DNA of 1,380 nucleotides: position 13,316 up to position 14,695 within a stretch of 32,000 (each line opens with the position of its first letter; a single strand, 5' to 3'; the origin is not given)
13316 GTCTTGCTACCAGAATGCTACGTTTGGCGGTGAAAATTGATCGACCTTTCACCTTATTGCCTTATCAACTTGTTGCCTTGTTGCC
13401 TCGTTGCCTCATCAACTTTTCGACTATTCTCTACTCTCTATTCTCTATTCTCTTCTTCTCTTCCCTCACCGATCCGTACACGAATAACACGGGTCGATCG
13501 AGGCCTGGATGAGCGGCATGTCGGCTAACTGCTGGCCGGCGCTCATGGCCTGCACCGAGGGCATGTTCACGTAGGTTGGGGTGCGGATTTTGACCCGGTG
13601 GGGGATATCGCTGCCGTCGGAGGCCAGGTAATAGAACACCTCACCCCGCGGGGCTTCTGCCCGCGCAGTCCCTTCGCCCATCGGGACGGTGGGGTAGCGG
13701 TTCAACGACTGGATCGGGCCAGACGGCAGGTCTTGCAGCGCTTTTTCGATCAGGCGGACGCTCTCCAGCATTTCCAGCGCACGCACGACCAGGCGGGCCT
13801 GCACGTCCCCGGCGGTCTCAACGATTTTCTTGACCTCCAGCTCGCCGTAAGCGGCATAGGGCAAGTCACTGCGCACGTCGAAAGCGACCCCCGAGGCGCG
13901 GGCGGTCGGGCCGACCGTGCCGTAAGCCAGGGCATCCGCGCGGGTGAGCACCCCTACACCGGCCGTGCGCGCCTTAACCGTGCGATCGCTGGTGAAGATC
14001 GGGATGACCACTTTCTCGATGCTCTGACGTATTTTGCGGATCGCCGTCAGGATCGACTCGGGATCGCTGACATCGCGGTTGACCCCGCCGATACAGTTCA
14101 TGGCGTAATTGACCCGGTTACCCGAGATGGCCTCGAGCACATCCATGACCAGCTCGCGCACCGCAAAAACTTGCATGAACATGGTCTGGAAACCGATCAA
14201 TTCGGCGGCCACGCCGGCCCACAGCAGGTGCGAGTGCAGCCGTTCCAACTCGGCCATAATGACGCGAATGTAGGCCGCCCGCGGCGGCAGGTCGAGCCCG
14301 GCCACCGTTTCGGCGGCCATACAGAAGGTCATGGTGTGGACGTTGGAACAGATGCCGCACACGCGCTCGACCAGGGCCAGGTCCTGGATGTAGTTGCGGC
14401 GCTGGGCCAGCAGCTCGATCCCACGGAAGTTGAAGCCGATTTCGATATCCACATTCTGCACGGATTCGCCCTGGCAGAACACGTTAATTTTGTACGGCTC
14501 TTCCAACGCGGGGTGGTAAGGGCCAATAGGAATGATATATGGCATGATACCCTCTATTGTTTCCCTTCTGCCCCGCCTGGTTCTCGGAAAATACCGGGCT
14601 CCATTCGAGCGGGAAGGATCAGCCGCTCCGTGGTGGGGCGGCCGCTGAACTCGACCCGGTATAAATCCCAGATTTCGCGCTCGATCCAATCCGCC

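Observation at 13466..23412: Mop-type aldehyde oxidoreductase wired to a Coo/FHL-style energy-converting [NiFe]-hydrogenase: candidate 'aldehyde hydrogenlyase'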

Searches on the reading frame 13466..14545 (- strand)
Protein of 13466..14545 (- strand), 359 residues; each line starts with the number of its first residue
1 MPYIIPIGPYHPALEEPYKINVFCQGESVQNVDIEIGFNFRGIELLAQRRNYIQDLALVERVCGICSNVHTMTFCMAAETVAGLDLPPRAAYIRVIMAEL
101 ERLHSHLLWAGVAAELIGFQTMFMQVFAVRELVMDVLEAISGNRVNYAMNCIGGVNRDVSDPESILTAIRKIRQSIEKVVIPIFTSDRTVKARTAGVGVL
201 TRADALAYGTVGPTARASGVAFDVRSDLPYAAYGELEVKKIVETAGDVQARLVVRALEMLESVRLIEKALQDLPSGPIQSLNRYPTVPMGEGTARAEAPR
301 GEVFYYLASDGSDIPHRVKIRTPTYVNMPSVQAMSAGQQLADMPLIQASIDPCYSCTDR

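Call 4: search_protein_families(library=pfam, proteins=[window:13466-14545:-])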
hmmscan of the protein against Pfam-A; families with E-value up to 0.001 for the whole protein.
window:13466-14545:- (359 aa): 2 families
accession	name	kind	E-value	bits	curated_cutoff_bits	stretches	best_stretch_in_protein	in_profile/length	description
PF00346.24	Complex1_49kDa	-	9.9e-68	228.6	24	2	117-283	2-169/271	Respiratory-chain NADH dehydrogenase, 49 Kd subunit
PF00374.24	NiFeSe_Hases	-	1e-13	51.5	25.8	1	41-109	1-69/508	Nickel-dependent hydrogenase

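Call 5: search_protein_families(library=ncbifam, proteins=[window:13466-14545:-])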
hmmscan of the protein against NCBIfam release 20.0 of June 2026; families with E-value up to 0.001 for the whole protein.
window:13466-14545:- (359 aa): 15 families
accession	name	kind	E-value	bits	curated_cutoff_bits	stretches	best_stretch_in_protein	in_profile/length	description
NF004739.1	PRK06075.1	equivalog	9.7e-95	317.5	360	2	4-280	2-279/384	NADH-quinone oxidoreductase subunit D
NF040602.1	F420_dehyd_FpoD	exception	5.2e-91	305.4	600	1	4-359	9-372/372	F420H2 dehydrogenase subunit FpoD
TIGR01962.1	NuoD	equivalog_domain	1.3e-84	284.4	459.35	2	3-284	3-285/386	NADH dehydrogenase (quinone) subunit D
NF008974.0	PRK12322.1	equivalog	6.4e-76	255.7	522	1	5-353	9-360/366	NADH-quinone oxidoreductase subunit D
NF009808.0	PRK13292.1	equivalog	7.2e-68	229.2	1156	2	3-277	408-683/791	NADH-quinone oxidoreductase subunit B/C/D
NF008728.0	PRK11742.1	equivalog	3.8e-62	210.5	840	2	5-283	217-496/598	NADH-quinone oxidoreductase subunit C/D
NF005649.0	PRK07415.1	equivalog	4.3e-58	197.2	583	2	2-282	10-292/394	NAD(P)H-quinone oxidoreductase subunit H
NF033181.1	NiFeSe_hydrog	equivalog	3.5e-15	55.9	600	1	17-108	15-105/507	nickel-dependent hydrogenase large subunit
NF045518.1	H2_NiFeSe_large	exception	3.1e-14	52.7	780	1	15-108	13-105/485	NiFeSe hydrogenase large subunit HysA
TIGR03295.1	frhA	equivalog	1.7e-12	47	392.5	1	40-173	40-182/412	coenzyme F420 hydrogenase subunit alpha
NF007550.0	PRK10170.1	equivalog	1e-11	44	1101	1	21-109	34-122/597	Ni/Fe-hydrogenase large subunit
NF040828.1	sulfhyd_ShyA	equivalog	4.2e-09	35.8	700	1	19-154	16-151/415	NAD(P)-dependent hydrogenase/sulfhydrogenase 2 subunit alpha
NF007778.0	PRK10467.1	equivalog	9.3e-09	34.1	969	1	36-108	34-106/567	hydrogenase 2 large subunit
NF040832.1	sulfhyd_HydA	equivalog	3.4e-06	26.4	880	0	18-107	17-106/426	NADPH-dependent hydrogenase/sulfhydrogenase 1 subunit alpha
NF041785.2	VhuA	equivalog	3.9e-06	25.7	800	1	39-109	37-107/418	F420-non-reducing hydrogenase Vhu subunit A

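Call 11: find_homologous_proteins(query=window:13466-14545:-)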
Query window:13466-14545:- (359 aa): 7370 proteins with E <= 0.001 among 8000 candidates; the best 120 are listed.
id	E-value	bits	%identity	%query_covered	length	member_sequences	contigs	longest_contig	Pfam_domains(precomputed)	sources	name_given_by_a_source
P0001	3.3e-235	797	100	100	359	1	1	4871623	PF00374.25,PF00346.25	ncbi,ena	-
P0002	3.3e-202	689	84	100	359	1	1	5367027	PF00374.25,PF00346.25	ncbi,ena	-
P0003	7.3e-202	688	84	100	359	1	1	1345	PF00374.25,PF00346.25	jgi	jgi:ech hydrogenase subunit E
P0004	2.2e-201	686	83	100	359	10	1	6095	PF00374.25,PF00346.25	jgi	jgi:ech hydrogenase subunit E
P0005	2.5e-201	686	84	100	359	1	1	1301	PF00374.25,PF00346.25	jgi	jgi:ech hydrogenase subunit E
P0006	1.3e-199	680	83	100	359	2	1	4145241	PF00374.25,PF00346.25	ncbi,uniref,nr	ncbi:Ni,Fe-hydrogenase III large subunit [Longilinea arvoryzae]|uniref:Ni,Fe-hydrogenase III large s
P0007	1.6e-199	680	82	100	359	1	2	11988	PF00374.25,PF00346.25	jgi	jgi:Ni,Fe-hydrogenase III large subunit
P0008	6.2e-199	678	83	100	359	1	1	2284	PF00374.25,PF00346.25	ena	-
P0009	1.6e-198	677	83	100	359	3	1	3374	PF00374.25,PF00346.25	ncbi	ncbi:MAG: nickel-dependent hydrogenase large subunit [Chloroflexota bacterium]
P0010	5.3e-198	675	83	100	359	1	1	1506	PF00374.25,PF00346.25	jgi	jgi:ech hydrogenase subunit E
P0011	6.3e-198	675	83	100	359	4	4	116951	PF00374.25,PF00346.25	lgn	-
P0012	2.8e-197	673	82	100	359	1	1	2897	PF00374.25,PF00346.25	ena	-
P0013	1.5e-196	670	82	100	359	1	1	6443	PF00374.25,PF00346.25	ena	-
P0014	3.5e-196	669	81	100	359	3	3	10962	PF00374.25,PF00346.25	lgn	-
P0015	3.7e-196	669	82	100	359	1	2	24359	PF00374.25,PF00346.25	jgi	jgi:Ni,Fe-hydrogenase III large subunit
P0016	3.8e-196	669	81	100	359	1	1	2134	PF00374.25,PF00346.25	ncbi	-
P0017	1.2e-195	667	83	100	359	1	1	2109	PF00374.25,PF00346.25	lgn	-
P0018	1.5e-195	667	82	100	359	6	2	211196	PF00374.25,PF00346.25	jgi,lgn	jgi:ech hydrogenase subunit E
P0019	2.0e-195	667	82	100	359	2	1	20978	PF00374.25,PF00346.25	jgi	-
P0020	5.0e-195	665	82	100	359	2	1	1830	PF00374.25,PF00346.25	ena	-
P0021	5.3e-195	665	81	100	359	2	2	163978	PF00374.25,PF00346.25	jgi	jgi:Ni,Fe-hydrogenase III large subunit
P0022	7.6e-195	665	81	100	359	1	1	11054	PF00374.25,PF00346.25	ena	-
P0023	8.5e-195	665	81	100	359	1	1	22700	PF00374.25,PF00346.25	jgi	jgi:Ni,Fe-hydrogenase III large subunit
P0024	1.4e-194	664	81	100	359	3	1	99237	PF00374.25,PF00346.25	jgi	-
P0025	1.5e-194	664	81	100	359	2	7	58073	PF00374.25,PF00346.25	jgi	jgi:Ni,Fe-hydrogenase III large subunit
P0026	1.7e-194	664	82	100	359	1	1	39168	PF00374.25,PF00346.25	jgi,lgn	-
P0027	2.1e-194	663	82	100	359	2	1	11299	PF00374.25,PF00346.25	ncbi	-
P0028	2.6e-194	663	81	100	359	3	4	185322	PF00374.25,PF00346.25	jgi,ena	jgi:Ni,Fe-hydrogenase III large subunit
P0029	4.3e-194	662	80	100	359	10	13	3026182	PF00374.25,PF00346.25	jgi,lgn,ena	-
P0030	4.9e-194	662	80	100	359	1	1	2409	PF00374.25,PF00346.25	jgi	jgi:ech hydrogenase subunit E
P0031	6.8e-194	662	81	100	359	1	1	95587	PF00374.25,PF00346.25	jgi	jgi:ech hydrogenase subunit E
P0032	9.3e-194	661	81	100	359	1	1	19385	PF00374.25,PF00346.25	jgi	jgi:ech hydrogenase subunit E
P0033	1.3e-193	661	81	100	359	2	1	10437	PF00374.25,PF00346.25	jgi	jgi:ech hydrogenase subunit E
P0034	4.3e-193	659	81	100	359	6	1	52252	PF00374.25,PF00346.25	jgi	jgi:Ni,Fe-hydrogenase III large subunit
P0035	7.2e-192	655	81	98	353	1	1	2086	PF00374.25,PF00346.25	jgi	jgi:ech hydrogenase subunit E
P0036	7.7e-192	655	79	100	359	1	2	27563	PF00374.25,PF00346.25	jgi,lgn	jgi:ech hydrogenase subunit E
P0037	1.2e-191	654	80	100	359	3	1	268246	PF00374.25,PF00346.25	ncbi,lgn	-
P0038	6.7e-191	652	79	100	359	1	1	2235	PF00374.25,PF00346.25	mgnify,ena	mgnify:CR=1 FL=1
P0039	7.8e-191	652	80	100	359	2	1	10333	PF00374.25,PF00346.25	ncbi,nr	ncbi:MAG: hydroxyacid dehydrogenase [Chloroflexi bacterium]|nr:hydroxyacid dehydrogenase [Chloroflex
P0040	1.8e-190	650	79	100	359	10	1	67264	PF00374.25,PF00346.25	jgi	-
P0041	2.1e-190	650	79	100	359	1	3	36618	PF00374.25,PF00346.25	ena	-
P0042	2.5e-189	647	79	100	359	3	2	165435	PF00374.25,PF00346.25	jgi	jgi:Ni,Fe-hydrogenase III large subunit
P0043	1.3e-186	638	78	100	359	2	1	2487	PF00374.25,PF00346.25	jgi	jgi:ech hydrogenase subunit E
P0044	6.2e-185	632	77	100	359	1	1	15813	PF00374.25,PF00346.25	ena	-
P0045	5.8e-183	626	75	100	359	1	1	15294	PF00374.25,PF00346.25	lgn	-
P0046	3.1e-181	620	76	100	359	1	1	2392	PF00374.25,PF00346.25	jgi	-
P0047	1.3e-179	615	74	100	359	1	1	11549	PF00374.25,PF00346.25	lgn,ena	-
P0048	4.9e-179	613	74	100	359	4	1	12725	PF00374.25,PF00346.25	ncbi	-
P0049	4.4e-178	610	73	100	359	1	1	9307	PF00374.25,PF00346.25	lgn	-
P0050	1.5e-177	608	78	96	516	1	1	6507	PF00374.25,PF00346.25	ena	-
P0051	1.3e-176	605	73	100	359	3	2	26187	PF00374.25,PF00346.25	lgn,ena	-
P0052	1.3e-176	605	75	100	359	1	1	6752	PF00374.25,PF00346.25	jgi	jgi:ech hydrogenase subunit E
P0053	4.1e-176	603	73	100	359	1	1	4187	PF00374.25,PF00346.25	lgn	-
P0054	6.7e-175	599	72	100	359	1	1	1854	PF00374.25,PF00346.25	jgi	jgi:ech hydrogenase subunit E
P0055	4.3e-174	597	73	100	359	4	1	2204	PF00374.25,PF00346.25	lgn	-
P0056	3.2e-172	590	70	100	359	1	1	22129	PF00374.25,PF00346.25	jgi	jgi:Ni,Fe-hydrogenase III large subunit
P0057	3.9e-172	590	72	100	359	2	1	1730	PF00374.25,PF00346.25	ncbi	-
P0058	8.4e-172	589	72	100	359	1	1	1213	PF00374.25,PF00346.25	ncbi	-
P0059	1.9e-171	588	72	100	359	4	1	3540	PF00374.25,PF00346.25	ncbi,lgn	-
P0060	1.9e-171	588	71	100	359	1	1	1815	PF00374.25,PF00346.25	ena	-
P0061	2.7e-171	587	72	100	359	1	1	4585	PF00374.25,PF00346.25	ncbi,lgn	-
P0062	8.6e-171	586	72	100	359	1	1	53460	PF00374.25,PF00346.25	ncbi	-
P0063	1.8e-170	585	71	100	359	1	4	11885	PF00374.25,PF00346.25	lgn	-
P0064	1.6e-169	581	71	100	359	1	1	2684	PF00374.25,PF00346.25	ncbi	-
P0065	5.0e-169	580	70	100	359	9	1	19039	PF00374.25,PF00346.25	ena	-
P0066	9.9e-169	579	70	100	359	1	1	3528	PF00374.25,PF00346.25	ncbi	-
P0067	1.3e-168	578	70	100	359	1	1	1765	PF00374.25,PF00346.25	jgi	-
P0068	1.8e-168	578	70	100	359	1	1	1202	PF00374.25,PF00346.25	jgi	jgi:Ni,Fe-hydrogenase III large subunit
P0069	1.8e-168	578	72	100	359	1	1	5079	PF00374.25,PF00346.25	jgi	jgi:Ni,Fe-hydrogenase III large subunit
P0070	1.9e-168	578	71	100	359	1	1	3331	PF00374.25,PF00346.25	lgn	-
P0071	2.0e-168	578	70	100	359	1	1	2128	PF00374.25,PF00346.25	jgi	jgi:ech hydrogenase subunit E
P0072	5.0e-168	577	70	100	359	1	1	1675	PF00374.25,PF00346.25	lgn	-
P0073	5.7e-168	576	71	100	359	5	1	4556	PF00374.25,PF00346.25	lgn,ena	-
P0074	7.0e-168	576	72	100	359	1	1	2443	PF00374.25,PF00346.25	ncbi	-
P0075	8.6e-168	576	70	100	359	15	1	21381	PF00374.25,PF00346.25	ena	-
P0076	9.0e-168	576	70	100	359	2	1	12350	PF00374.25,PF00346.25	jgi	-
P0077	1.2e-167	575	70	100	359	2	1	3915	PF00374.25,PF00346.25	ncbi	-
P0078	1.6e-167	575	70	100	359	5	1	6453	PF00374.25,PF00346.25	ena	-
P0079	1.9e-167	575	69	100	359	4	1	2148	PF00374.25,PF00346.25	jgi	jgi:Ni,Fe-hydrogenase III large subunit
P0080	2.3e-167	574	69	100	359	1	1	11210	PF00374.25,PF00346.25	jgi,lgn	-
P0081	3.3e-167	574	69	100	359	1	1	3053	PF00374.25,PF00346.25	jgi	jgi:Ni,Fe-hydrogenase III large subunit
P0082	3.5e-167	574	70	100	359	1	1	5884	PF00374.25,PF00346.25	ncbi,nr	ncbi:MAG TPA: nickel-dependent hydrogenase large subunit [Candidatus Methylomirabilis sp.]|nr:nickel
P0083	5.1e-167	573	69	100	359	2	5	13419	PF00374.25,PF00346.25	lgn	-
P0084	1.1e-166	572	69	100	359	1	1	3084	PF00374.25,PF00346.25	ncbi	-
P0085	1.3e-166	572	70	100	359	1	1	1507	PF00374.25,PF00346.25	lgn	-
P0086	2.0e-166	571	70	100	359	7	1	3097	PF00374.25,PF00346.25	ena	-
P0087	2.0e-166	571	70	100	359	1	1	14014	PF00374.25,PF00346.25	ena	-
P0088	6.0e-166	570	69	100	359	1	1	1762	PF00374.25,PF00346.25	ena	-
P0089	8.9e-166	569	70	100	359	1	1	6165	PF00374.25,PF00346.25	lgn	-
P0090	1.1e-165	569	69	100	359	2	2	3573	PF00374.25,PF00346.25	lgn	-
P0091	1.9e-165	568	69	100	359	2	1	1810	PF00374.25,PF00346.25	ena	-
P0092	3.2e-165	567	69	100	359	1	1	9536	PF00374.25,PF00346.25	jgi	jgi:Ni,Fe-hydrogenase III large subunit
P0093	3.3e-165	567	68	100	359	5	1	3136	PF00374.25,PF00346.25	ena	-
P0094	3.6e-165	567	69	100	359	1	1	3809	PF00374.25,PF00346.25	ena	-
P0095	7.0e-165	566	68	100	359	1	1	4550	PF00374.25,PF00346.25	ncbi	-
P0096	9.3e-165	566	69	100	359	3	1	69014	PF00374.25,PF00346.25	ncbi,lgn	-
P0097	9.5e-165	566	68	100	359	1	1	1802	PF00374.25,PF00346.25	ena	-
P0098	1.1e-164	566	69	100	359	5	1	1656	PF00374.25,PF00346.25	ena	-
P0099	1.1e-164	566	67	100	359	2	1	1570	PF00374.25,PF00346.25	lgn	-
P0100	1.2e-164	565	69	100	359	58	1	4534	PF00374.25,PF00346.25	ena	-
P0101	1.5e-164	565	70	100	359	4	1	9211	PF00374.25,PF00346.25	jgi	-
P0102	1.6e-164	565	69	100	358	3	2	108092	PF00374.25,PF00346.25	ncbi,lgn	-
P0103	1.6e-164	565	68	100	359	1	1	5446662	PF00374.25,PF00346.25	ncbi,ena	-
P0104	1.6e-164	565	69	100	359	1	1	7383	PF00374.25,PF00346.25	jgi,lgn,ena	-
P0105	1.8e-164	565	69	100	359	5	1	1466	PF00374.25,PF00346.25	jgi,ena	-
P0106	1.9e-164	565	68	100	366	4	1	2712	PF00374.25,PF00346.25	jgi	-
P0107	2.6e-164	564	68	100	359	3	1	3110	PF00374.25,PF00346.25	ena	-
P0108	3.5e-164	564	68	100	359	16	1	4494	PF00374.25,PF00346.25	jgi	-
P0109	4.0e-164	564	69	100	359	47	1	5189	PF00374.25,PF00346.25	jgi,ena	-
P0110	6.1e-164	563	69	100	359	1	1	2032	PF00374.25,PF00346.25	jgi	jgi:Ni,Fe-hydrogenase III large subunit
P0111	6.3e-164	563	68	100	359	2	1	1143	PF00374.25,PF00346.25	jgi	jgi:Ni,Fe-hydrogenase III large subunit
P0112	7.2e-164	563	68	100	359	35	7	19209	PF00374.25,PF00346.25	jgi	jgi:Ni,Fe-hydrogenase III large subunit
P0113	8.4e-164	563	70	100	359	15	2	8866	PF00374.25,PF00346.25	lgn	-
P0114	1.0e-163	562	68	100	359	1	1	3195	PF00374.25,PF00346.25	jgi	jgi:Ni,Fe-hydrogenase III large subunit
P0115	1.4e-163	562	69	100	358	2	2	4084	PF00374.25,PF00346.25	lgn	-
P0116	1.6e-163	562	69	100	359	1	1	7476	PF00374.25,PF00346.25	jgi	jgi:Ni,Fe-hydrogenase III large subunit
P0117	2.0e-163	561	69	100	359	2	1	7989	PF00374.25,PF00346.25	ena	-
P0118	2.3e-163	561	67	100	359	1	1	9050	PF00374.25,PF00346.25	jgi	jgi:Ni,Fe-hydrogenase III large subunit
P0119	2.3e-163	561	70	100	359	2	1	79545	PF00374.25,PF00346.25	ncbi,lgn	-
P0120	3.7e-163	561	69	100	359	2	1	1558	PF00374.25,PF00346.25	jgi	-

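Call 15: find_related_loci(query=A1, collection=genome_contigs, flank=10000)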
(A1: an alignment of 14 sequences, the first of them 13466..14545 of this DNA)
Query A1 (359 aa) in genome_contigs; peptide patterns used: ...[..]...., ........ (x = any residue, [..] = any of these).
600 stretches matched a pattern (row limit reached: there are more); 592 encode a relative of the query (tblastn E <= 1e-3); the best 80 are kept; 80 distinct loci.
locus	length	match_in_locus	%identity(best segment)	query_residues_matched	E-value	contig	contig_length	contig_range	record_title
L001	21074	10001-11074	83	1-358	0e+0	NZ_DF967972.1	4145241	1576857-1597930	Longilinea arvoryzae strain KOME-1, whole genome shotgun sequence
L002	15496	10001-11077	81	1-359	0e+0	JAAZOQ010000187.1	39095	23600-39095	MAG: Anaerolineaceae bacterium isolate AS27yjCOA_78 64889_AS27, whole genome shotgun sequence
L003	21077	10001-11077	80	1-359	0e+0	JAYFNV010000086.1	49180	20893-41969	MAG: Anaerolineaceae bacterium isolate 5C_40 c_5C_000000045967, whole genome shotgun sequence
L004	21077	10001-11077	81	1-359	0e+0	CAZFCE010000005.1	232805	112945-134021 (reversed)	MAG TPA_asm: uncultured Caldilineaceae bacterium isolate binchicken_co20_290 genome assembly, contig: NODE_94_length_232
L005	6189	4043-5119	69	1-359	4e-177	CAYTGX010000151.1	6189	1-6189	MAG TPA_asm: uncultured Spirochaetaceae bacterium isolate binchicken_co54_275 genome assembly, contig: NODE_23586_length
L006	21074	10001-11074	69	1-359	7e-172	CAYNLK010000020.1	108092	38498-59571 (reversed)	MAG TPA_asm: uncultured Caldilineaceae bacterium isolate binchicken_co44_236 genome assembly, contig: NODE_329_length_10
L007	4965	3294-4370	69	1-359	1e-173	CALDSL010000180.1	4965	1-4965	MAG TPA_asm: uncultured Anaerolineaceae bacterium isolate SRR3330211_bin.78_CONCOCT_v1.1_MAG genome assembly, contig: ER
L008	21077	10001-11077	68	1-359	2e-169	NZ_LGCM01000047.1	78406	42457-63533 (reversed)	Levilinea saccharolytica strain KIBI-1 contig_20, whole genome shotgun sequence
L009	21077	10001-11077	68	1-359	2e-167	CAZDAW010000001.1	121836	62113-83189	MAG TPA_asm: uncultured Anaerolineaceae bacterium isolate SRP167436_co1_201 genome assembly, contig: NODE_101_length_121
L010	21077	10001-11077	66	1-359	1e-164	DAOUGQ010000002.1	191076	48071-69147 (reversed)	MAG TPA_asm: Anaerolineaceae bacterium isolate R77_207 k123_2877594, whole genome shotgun sequence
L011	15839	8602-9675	63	1-359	4e-155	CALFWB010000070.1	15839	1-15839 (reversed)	MAG: uncultured Anaerolineales bacterium isolate H1_Bin_METABAT__117_1_1 genome assembly, contig: c_000000358601, whole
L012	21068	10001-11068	63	3-359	8e-154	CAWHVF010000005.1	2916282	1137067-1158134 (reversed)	MAG: uncultured Acidobacteriota bacterium isolate MFD04492.bin.2.129 genome assembly, contig: contig_21049, whole genome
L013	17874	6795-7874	62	1-359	2e-151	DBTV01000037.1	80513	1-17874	MAG TPA_asm: Acidobacteriaceae bacterium UBA1307 UBA1307_contig_4924, whole genome shotgun sequence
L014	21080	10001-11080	60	1-359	2e-150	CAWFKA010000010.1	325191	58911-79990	MAG: uncultured Acidobacteriaceae bacterium isolate MFD06435.bin.3.5 genome assembly, contig: contig_74548, whole genome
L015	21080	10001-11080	60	1-359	2e-148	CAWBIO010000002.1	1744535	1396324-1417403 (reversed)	MAG: uncultured Acidobacteriaceae bacterium isolate MFD05580.bin.1.89 genome assembly, contig: contig_17090, whole genom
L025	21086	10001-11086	59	1-359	3e-145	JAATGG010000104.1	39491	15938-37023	MAG: Acidobacteriales bacterium isolate bin_312 k141_3217503, whole genome shotgun sequence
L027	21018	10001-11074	58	1-359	3e-145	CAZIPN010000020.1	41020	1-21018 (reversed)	MAG TPA_asm: uncultured Eubacteriales bacterium isolate SRP185410_co2_410 genome assembly, contig: NODE_944_length_41020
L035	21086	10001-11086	59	1-359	2e-144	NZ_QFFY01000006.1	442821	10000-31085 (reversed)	Occallatibacter savannae strain AB23 2556798644, whole genome shotgun sequence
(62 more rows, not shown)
